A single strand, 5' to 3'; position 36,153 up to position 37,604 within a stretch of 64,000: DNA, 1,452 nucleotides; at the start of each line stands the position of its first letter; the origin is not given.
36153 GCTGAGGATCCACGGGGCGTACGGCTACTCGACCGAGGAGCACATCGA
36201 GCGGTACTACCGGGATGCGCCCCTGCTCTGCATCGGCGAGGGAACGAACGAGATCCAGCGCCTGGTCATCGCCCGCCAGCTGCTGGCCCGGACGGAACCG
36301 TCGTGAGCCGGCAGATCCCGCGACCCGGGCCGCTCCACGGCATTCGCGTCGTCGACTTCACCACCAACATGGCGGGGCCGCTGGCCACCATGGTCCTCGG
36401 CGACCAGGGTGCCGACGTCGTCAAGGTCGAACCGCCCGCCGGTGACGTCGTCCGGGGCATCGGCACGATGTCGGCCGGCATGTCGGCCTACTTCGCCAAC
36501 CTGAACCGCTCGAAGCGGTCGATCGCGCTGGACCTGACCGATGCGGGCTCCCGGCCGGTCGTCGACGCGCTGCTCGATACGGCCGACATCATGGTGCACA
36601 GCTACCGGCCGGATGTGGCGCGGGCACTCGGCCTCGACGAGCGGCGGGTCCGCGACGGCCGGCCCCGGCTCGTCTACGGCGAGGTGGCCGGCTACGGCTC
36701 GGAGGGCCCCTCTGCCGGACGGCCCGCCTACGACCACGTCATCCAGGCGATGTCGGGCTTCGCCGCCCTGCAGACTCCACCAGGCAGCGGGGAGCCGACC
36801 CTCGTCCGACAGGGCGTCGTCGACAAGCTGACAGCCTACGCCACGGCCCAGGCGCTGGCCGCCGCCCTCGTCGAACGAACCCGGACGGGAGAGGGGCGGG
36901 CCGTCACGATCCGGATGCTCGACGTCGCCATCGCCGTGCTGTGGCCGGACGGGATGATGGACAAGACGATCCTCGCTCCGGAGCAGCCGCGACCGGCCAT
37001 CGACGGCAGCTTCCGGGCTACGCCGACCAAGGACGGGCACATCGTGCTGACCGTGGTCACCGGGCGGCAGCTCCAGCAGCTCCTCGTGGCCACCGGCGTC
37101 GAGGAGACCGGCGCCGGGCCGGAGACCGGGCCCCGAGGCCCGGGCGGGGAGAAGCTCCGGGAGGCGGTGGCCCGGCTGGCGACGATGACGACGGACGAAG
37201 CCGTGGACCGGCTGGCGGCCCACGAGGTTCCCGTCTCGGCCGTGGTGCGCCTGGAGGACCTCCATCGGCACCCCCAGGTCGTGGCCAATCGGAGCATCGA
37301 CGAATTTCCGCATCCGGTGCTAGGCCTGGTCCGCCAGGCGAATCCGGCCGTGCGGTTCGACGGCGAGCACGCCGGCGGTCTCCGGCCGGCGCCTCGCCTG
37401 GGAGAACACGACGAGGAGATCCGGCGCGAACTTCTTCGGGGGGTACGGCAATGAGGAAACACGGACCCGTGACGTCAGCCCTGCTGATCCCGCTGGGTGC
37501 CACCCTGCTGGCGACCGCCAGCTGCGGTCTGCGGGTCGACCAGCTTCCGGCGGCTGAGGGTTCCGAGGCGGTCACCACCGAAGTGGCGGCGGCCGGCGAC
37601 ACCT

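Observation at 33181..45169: Twelve-gene translationally coupled operon mixing beta-oxidation-type enzymes with the transporter module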

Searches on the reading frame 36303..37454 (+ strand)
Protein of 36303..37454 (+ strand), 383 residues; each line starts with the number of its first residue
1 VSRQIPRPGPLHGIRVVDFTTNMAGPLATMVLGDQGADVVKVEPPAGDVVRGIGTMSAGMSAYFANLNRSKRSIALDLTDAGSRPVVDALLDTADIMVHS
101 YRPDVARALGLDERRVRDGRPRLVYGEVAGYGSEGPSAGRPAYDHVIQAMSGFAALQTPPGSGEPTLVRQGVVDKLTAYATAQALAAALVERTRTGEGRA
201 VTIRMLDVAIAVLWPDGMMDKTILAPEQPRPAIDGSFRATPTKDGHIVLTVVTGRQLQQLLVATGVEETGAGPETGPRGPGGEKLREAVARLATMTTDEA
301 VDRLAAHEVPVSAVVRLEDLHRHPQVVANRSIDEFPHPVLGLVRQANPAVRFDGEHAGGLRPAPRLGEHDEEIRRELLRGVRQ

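Call 7: search_protein_families(library=pfam, proteins=[window:36303-37454:+], max_evalue=0.01)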
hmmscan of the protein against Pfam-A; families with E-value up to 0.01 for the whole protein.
window:36303-37454:+ (383 aa): 1 family
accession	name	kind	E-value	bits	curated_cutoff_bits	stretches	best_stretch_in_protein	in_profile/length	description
PF02515.22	CoA_transf_3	-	1.1e-91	308.2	23.3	1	11-369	1-365/366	CoA-transferase family III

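Call 13: search_protein_families(library=ncbifam, proteins=[window:36303-37454:+], max_evalue=0.001)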
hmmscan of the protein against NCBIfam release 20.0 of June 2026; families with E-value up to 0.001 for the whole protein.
window:36303-37454:+ (383 aa): 7 families
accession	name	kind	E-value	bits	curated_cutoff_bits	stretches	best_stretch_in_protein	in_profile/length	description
NF052585.1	SucGlutTfsCaiB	equivalog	9.4e-51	172.6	750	1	8-377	5-388/394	succinate--glutarate CoA-transferase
NF041294.1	Scnl_mescCoAtase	equivalog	6.7e-47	160.4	700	1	11-373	4-379/381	succinyl-CoA:mesaconate CoA-transferase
NF003809.0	PRK05398.1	subfamily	1.2e-44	152.5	442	2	10-210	4-205/416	formyl-CoA transferase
TIGR03253.1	oxalate_frc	equivalog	7.6e-41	140.2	504.2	2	10-209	3-203/416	formyl-CoA transferase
NF008511.0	PRK11430.1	equivalog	1.1e-37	130.1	522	1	9-376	8-378/381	CoA:oxalate CoA-transferase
NF002914.1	PRK03525.1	equivalog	7.2e-26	91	413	1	4-372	3-376/400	L-carnitine CoA-transferase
TIGR04253.1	mesacon_CoA_iso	equivalog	6.5e-18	64.9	725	1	10-378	2-384/403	2-methylfumaryl-CoA isomerase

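Call 63: search_solved_structures(query=window:36303-37454:+, max_evalue=1e-40)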
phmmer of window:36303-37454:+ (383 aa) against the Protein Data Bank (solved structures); distinct sequences matched with E-value up to 1e-40: 3.
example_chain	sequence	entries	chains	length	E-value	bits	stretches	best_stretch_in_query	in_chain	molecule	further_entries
9br7_A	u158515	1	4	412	3.7e-45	157.9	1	9-379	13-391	Succinate--hydroxymethylglutarate CoA-transferase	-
9br6_A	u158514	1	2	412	1.1e-44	156.4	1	9-379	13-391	Succinate--hydroxymethylglutarate CoA-transferase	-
5yit_A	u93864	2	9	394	1.6e-41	145.9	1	9-232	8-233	CoA transferase III | Uncharacterized protein Rv3272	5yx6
